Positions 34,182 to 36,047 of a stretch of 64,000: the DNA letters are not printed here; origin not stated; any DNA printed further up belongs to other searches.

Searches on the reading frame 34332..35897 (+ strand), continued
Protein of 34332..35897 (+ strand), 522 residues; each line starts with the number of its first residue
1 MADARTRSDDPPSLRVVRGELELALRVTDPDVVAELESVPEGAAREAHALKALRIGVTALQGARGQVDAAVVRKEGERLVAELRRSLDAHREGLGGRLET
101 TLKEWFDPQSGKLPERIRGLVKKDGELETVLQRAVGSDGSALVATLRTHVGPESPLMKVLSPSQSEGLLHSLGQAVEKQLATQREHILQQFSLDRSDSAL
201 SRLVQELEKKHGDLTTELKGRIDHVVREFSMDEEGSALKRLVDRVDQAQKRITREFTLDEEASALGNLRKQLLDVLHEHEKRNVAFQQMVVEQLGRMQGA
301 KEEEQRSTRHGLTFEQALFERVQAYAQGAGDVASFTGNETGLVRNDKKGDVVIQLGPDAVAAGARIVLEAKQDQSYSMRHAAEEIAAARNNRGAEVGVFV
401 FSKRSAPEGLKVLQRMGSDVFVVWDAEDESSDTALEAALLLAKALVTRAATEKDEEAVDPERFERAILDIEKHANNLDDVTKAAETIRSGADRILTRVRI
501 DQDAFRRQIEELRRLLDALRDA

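Call 32: fold_search(model_id=the predicted structure, library=pdb)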
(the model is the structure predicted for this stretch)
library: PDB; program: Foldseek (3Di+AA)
matches with E <= 10: 181; with E <= 0.001: 0
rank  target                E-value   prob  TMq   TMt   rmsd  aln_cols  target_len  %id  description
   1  4f0q_D                1.6e-02  0.87  0.14  0.16   8.0       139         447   18  MspJI Restriction Endonuclease - P21 Form (released 2012-08-08)
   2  6ut7_G                2.4e-02  0.99  0.17  0.21   4.3       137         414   16  Fitted model for the tetradecameric assembly of Thermococcus gammatolerans McrB AAA+ hexamers with bound McrC (released 2020-10-21)
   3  6r0j_MODEL_1_A        2.4e-02  0.41  0.13  0.25  11.6       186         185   13  The N-terminal domain of rhomboid protease YqgP (released 2020-01-08)
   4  7edb_A                3.3e-02  0.87  0.14  0.20  13.5       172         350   14  EcoT38I restriction endonuclease complexed with DNA (released 2022-03-16)
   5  4f0p_A                3.3e-02  0.75  0.14  0.16  14.0       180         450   14  MspJI Restriction Endonuclease - P31 Form (released 2012-08-08)
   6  4f0p_B                3.5e-02  0.75  0.14  0.15  14.4       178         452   15  MspJI Restriction Endonuclease - P31 Form (released 2012-08-08)
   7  7edb_B                1.9e-01  0.47  0.14  0.19  13.4       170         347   12  EcoT38I restriction endonuclease complexed with DNA (released 2022-03-16)
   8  6ut6_G                2.1e-01  0.75  0.17  0.24   6.4       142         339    9  Cryo-EM structure of the Escherichia coli McrBC complex (released 2020-10-21)
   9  7e8r                  2.9e-01  0.28  0.14  0.20  13.9       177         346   12  EcoT38I restriction endonuclease (released 2022-03-02)
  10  2bam_B                3.3e-01  0.51  0.11  0.23   5.7        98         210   11  RESTRICTION ENDONUCLEASE BAMHI COMPLEX WITH DNA AND CALCIUM IONS (PRE-REACTIVE COMPLEX). (released 1999-10-31)
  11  1bam                  3.7e-01  0.23  0.10  0.24  10.6       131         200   11  STRUCTURE OF RESTRICTION ENDONUCLEASE BAMHI PHASED AT 1.95 ANGSTROMS RESOLUTION BY MAD ANALYSIS (released 1995-02-27)
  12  6hz4_M                3.9e-01  0.47  0.16  0.23   6.4       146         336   11  Structure of McrBC without DNA binding domains (one half of the full complex) (released 2019-07-24)
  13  1esg_B                5.8e-01  0.41  0.15  0.31   6.1       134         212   13  RESTRICTION ENDONUCLEASE BAMHI BOUND TO A NON-SPECIFIC DNA. (released 2000-05-31)
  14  1dzf                  6.5e-01  0.44  0.17  0.36   6.9       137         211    9  RPB5 from S.cerevisiae (released 2000-06-09)
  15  6hlr_E                6.9e-01  0.35  0.16  0.34   7.7       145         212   13  Yeast RNA polymerase I elongation complex bound to nucleotide analog GMPCPP (core focused) (released 2019-04-03)
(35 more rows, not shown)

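Call 35: find_encoding_contigs(protein=P0049, flank=7000, max_places=1)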
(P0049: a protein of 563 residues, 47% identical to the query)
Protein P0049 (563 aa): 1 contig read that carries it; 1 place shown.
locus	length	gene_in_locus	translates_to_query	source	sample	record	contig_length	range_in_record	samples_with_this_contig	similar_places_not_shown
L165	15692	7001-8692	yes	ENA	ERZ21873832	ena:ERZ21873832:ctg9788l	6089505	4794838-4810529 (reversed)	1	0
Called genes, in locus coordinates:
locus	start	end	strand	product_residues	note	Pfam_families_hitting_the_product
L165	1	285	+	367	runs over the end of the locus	PF01436:NHL (faint), PF25021:TEN_NHL (faint)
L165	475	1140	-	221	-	PF02796:HTH_7 (weak), PF13936:HTH_38 (weak), PF20901:Sf6_terminase (faint)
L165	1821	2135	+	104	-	-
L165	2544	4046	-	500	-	PF00574:CLP_protease, PF01972:SDH_protease (weak)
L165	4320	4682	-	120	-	-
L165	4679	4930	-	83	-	-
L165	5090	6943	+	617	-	PF13439:Glyco_transf_4 (weak), PF00534:Glycos_transf_1, PF13692:Glyco_trans_1_4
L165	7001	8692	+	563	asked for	PF09903:DUF2130 (weak)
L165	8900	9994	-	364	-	PF24827:AstE_AspA_cat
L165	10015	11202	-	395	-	PF18030:Rimk_N, PF14397:ATPgrasp_ST (faint), PF02655:ATP-grasp_3 (weak), PF08443:RimK, PF02955:GSH-S_ATP, PF02080:TrkA_C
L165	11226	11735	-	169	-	PF05618:RimB-like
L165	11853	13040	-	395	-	PF01694:Rhomboid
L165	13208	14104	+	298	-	-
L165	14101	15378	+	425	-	PF05201:GlutR_N, PF01488:Shikimate_DH, PF00745:GlutR_dimer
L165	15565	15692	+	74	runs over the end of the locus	-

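Call 36: find_encoding_contigs(protein=P0090, flank=7000, max_places=1)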
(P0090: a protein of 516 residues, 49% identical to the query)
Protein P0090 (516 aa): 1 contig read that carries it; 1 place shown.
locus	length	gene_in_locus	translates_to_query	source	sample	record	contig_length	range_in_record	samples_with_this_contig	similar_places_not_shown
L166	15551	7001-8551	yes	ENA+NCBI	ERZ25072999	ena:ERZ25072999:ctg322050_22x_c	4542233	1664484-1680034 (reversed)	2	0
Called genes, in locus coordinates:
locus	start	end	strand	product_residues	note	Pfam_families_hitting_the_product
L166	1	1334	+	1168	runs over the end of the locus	PF13643:DUF4145 (weak), PF04313:HSDR_N (weak), PF00270:DEAD, PF04851:ResIII, PF18766:SWI2_SNF2, PF00271:Helicase_C (weak), PF08463:EcoEI_R_C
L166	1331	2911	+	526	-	PF12161:HsdM_N, PF02384:N6_Mtase, PF07669:Eco57I (weak)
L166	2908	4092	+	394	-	PF01420:Methylase_S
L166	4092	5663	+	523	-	PF13175:AAA_15, PF13476:AAA_23 (weak), PF12476:DUF3696 (faint), PF13304:AAA_21, PF13175:AAA_15 (weak)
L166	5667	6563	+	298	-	-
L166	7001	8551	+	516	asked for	-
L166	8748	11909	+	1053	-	PF13289:SIR2_2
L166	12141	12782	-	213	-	PF07110:EthD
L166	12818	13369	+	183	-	-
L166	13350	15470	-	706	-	PF00072:Response_reg, PF00990:GGDEF, PF00563:EAL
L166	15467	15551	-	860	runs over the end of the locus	PF00672:HAMP, PF00512:HisKA, PF02518:HATPase_c, PF00072:Response_reg, PF01627:Hpt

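Call 37: find_encoding_contigs(protein=P0009, flank=7000, max_places=1)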
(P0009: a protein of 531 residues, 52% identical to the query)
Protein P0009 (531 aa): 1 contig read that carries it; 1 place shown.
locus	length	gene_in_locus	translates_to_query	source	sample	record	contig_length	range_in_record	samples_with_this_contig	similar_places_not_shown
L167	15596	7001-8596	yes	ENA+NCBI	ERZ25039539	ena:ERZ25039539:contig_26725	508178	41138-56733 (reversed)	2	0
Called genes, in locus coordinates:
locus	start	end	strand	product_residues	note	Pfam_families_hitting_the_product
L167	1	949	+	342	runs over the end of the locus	PF28475:DUF8413, PF01944:SpoIIM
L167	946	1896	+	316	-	PF06271:RDD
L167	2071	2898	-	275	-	-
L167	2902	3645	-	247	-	-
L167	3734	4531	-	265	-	PF00069:Pkinase, PF07714:PK_Tyr_Ser-Thr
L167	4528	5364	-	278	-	PF00481:PP2C (faint), PF13672:PP2C_2, PF07228:SpoIIE (faint)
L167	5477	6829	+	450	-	-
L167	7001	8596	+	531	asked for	-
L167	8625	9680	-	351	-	PF00158:Sigma54_activat, PF14532:Sigma54_activ_2, PF07728:AAA_5, PF25601:AAA_lid_14, PF02954:HTH_8 (weak)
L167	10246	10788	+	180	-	PF03162:Y_phosphatase2, PF13350:Y_phosphatase3, PF22741:PTP-NADK, PF22785:Tc-R-P, PF00782:DSPc (weak), PF22784:PTP-SAK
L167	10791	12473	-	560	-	PF16655:PhoD_N (weak), PF09423:PhoD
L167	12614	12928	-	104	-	-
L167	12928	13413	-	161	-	-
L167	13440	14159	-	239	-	-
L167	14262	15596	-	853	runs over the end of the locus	PF14522:Cytochrome_C7 (faint), PF22113:Mtrc-MtrF_II-IV_dom (faint)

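Call 58: search_protein_families(library=pfam, proteins=[L011:7555-8559:-, L004:8537-10009:+, L036:1487-5701:+, L049:7624-9153:-, L045:3686-5629:+, L011:22-1614:-, L055:2589-4133:+, L057:8879-9886:-, L066:8215-9024:+, L050:1746-5075:-], max_evalue=0.0001)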
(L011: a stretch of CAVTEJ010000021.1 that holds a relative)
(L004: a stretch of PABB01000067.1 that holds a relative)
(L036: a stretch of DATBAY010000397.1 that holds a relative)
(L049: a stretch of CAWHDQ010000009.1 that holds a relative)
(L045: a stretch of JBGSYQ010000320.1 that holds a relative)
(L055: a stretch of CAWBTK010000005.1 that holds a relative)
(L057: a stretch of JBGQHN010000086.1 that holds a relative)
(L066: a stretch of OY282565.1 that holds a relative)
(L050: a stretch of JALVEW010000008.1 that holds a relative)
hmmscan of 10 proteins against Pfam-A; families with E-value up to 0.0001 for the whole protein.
L011:7555-8559:- (335 aa): 3 families
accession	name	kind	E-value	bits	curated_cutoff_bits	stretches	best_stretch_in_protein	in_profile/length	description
PF13401.12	AAA_22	-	2.3e-10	41.3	27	1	105-230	3-124/130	AAA domain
PF13604.12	AAA_30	-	4.5e-07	30.2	27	1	98-213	9-113/191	AAA domain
PF13191.12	AAA_16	-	3.1e-06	28.2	32.6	1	96-214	9-158/167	AAA ATPase domain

L004:8537-10009:+ (491 aa): 2 families
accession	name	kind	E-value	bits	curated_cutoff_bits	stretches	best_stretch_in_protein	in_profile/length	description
PF04452.19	Methyltrans_RNA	-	2.6e-42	144.6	23.9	1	333-487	2-163/165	RNA methyltransferase domain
PF20260.4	PUA_4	-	9e-11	42.2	23.9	1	279-324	2-47/48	RNA methyltransferase PUA domain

L036:1487-5701:+ (1405 aa): 0 families

L049:7624-9153:- (510 aa): 2 families
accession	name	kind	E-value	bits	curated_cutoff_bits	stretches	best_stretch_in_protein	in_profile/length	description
PF04055.27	Radical_SAM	-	7.6e-25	88.4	29.5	1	142-305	1-161/166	Radical SAM superfamily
PF06969.22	HemN_C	-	4.2e-11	43.2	24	1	433-499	1-67/67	HemN C-terminal domain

L045:3686-5629:+ (648 aa): 13 families
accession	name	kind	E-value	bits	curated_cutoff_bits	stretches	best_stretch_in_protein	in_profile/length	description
PF07719.23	TPR_2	-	2.1e-33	112.1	27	2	305-336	2-33/34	Tetratricopeptide repeat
PF00515.34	TPR_1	-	1e-31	107.8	27.8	2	306-337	3-34/34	Tetratricopeptide repeat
PF13414.12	TPR_11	-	2.6e-28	97.9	26.8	3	345-385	1-41/42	TPR repeat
PF13181.12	TPR_8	-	1.2e-22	78.5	25.7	0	406-438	1-33/34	Tetratricopeptide repeat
PF13431.12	TPR_17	-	1.2e-21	75.5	24.4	0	327-358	2-33/34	Tetratricopeptide repeat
PF13432.12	TPR_16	-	2.8e-21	76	32.7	2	310-372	3-65/65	Tetratricopeptide repeat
PF13371.12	TPR_9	-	1.9e-14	53.8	35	1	281-337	6-62/73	Tetratricopeptide repeat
PF13424.12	TPR_12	-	1.1e-12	48.3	30.1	1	307-367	6-74/77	Tetratricopeptide repeat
PF14559.12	TPR_19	-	3.6e-11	43.6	25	0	316-376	3-63/68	Tetratricopeptide repeat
PF13428.12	TPR_14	-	2.6e-09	37.3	23.5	0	408-447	3-42/44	Tetratricopeptide repeat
PF13174.12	TPR_6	-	1e-07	32.6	26.3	0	308-335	4-31/33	Tetratricopeptide repeat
PF13374.12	TPR_10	-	7.9e-06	26.2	27.5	0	306-333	4-31/42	Tetratricopeptide repeat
PF03704.23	BTAD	-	3.3e-05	24.7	22.1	0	338-396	62-120/146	Bacterial transcriptional activator domain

L011:22-1614:- (531 aa): 2 families
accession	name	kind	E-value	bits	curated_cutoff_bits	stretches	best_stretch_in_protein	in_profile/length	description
PF13570.13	Beta-prop_ACSF4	-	6.6e-17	62.3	133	1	237-386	57-209/329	Beta-alanine-activating enzyme, beta-propeller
PF13360.13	PQQ_2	-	7.5e-17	62.2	27.6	1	331-387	3-59/233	Outer membrane protein assembly factor BamB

L055:2589-4133:+ (515 aa): 2 families
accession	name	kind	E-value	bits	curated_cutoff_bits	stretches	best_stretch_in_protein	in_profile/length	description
PF00206.25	Lyase_1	-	4.9e-94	315.7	27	1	54-393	1-312/312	Lyase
PF10415.14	FumaraseC_C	-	4e-21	75.6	32.5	1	460-513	1-54/54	Fumarase C C-terminus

L057:8879-9886:- (336 aa): 1 family
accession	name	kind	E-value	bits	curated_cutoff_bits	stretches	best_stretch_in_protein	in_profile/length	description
PF12706.13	Lactamase_B_2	-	5.7e-07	29.8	27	1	111-307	35-200/200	Beta-lactamase superfamily domain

L066:8215-9024:+ (270 aa): 4 families
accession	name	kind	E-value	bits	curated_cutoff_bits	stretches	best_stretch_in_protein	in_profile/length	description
PF00106.31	adh_short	-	1.2e-47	162.3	26.6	1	15-217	1-188/195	short chain dehydrogenase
PF13561.12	adh_short_C2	-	4e-40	138.3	27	1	24-254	6-228/236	Enoyl-(Acyl carrier protein) reductase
PF08659.16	KR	-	2.2e-15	57.5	22.6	1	18-191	4-162/180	KR domain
PF23441.1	SDR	-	1.3e-06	28.4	27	1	18-214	11-197/258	SDR-like rossmann domain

L050:1746-5075:- (1110 aa): 6 families
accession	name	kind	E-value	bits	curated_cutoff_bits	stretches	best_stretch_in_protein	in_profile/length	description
PF00580.27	UvrD-helicase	-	2.6e-40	139.2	23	1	19-467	5-266/271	UvrD/REP helicase N-terminal domain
PF13361.12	UvrD_C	-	4.7e-27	95.8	25.6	2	751-849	285-345/350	UvrD-like helicase C-terminal domain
PF13245.12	AAA_19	-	3.8e-14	53.4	25.1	1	26-79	10-62/134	AAA domain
PF13538.12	UvrD_C_2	-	1.5e-10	41.2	27.4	0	832-849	34-51/52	UvrD-like helicase C-terminal domain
PF12705.13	PDDEXK_1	-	1.6e-06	28.7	22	1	936-1096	29-187/247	PD-(D/E)XK nuclease superfamily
PF13604.12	AAA_30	-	9.5e-05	22.7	27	0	17-77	8-65/191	AAA domain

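Call 64: search_protein_families(library=pfam, alignment_id=A4, max_evalue=0.00001)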
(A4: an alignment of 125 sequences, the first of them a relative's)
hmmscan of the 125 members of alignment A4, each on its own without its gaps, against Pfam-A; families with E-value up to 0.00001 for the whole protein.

A. member 1, L011:7555-8559:- (335 aa): 3 families
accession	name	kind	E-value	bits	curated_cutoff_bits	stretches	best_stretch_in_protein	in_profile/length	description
PF13401.12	AAA_22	-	2.3e-10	41.3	27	1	105-230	3-124/130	AAA domain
PF13604.12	AAA_30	-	4.5e-07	30.2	27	1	98-213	9-113/191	AAA domain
PF13191.12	AAA_16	-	3.1e-06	28.2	32.6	0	96-214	9-158/167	AAA ATPase domain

B. families by the number of members that match (of 125 scanned): 167 families (the first 25 are shown)
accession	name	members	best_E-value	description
PF07719.23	TPR_2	2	2.1e-33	Tetratricopeptide repeat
PF00515.34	TPR_1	2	1e-31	Tetratricopeptide repeat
PF03602.21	Cons_hypoth95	2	5.9e-27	Conserved hypothetical protein 95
PF13360.13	PQQ_2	2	1.4e-26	Outer membrane protein assembly factor BamB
PF12705.13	PDDEXK_1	2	2.1e-25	PD-(D/E)XK nuclease superfamily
PF13181.12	TPR_8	2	1.2e-22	Tetratricopeptide repeat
PF13424.12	TPR_12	2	2.3e-17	Tetratricopeptide repeat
PF13570.13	Beta-prop_ACSF4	2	6.6e-17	Beta-alanine-activating enzyme, beta-propeller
PF13191.12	AAA_16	2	5.9e-16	AAA ATPase domain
PF13401.12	AAA_22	2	2.3e-10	AAA domain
PF00583.31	Acetyltransf_1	2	3e-10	Acetyltransferase (GNAT) family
PF13374.12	TPR_10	2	2.2e-07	Tetratricopeptide repeat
PF13604.12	AAA_30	2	2.3e-07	AAA domain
PF18943.6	DUF5690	1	8.3e-120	Family of unknown function (DUF5690)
PF07586.16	HXXSHH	1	1.2e-106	Protein of unknown function (DUF1552)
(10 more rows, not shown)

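Call 65: search_protein_families(library=padloc, alignment_id=A4, max_evalue=1e-8)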
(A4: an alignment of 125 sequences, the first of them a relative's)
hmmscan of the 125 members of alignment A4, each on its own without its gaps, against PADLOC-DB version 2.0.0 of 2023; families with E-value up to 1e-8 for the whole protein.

A. member 1, L011:7555-8559:- (335 aa): 0 families

B. families by the number of members that match (of 125 scanned): 216 families (the first 25 are shown)
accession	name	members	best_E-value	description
PDLC04134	mad2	3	4.3e-23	mads_2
PDLC03920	MkoA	2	1.4e-39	-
PDLC03279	MTase_II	2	1.1e-29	Type II methyltransferase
PDLC03921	MkoA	2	7.1e-20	-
PDLC03604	REase_MTase_IIG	1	2.6e-202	Type IIG restriction enzyme-methyltransferase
PDLC03300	MTase_II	1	1.2e-137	Type II methyltransferase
PDLC03420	REase_II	1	5.4e-84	Type II restriction enzyme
PDLC04042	PD-T4-6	1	2.3e-70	-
PDLC03359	MTase_II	1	6e-66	Type II methyltransferase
PDLC03378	MTase_II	1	6.6e-66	Type II methyltransferase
PDLC04061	PD-T4-6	1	1.6e-65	-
PDLC03612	REase_MTase_IIG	1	4.1e-65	Type IIG restriction enzyme-methyltransferase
PDLC03609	REase_MTase_IIG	1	2e-64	Type IIG restriction enzyme-methyltransferase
PDLC04053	PD-T4-6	1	1.8e-63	-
PDLC04047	PD-T4-6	1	7.4e-63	-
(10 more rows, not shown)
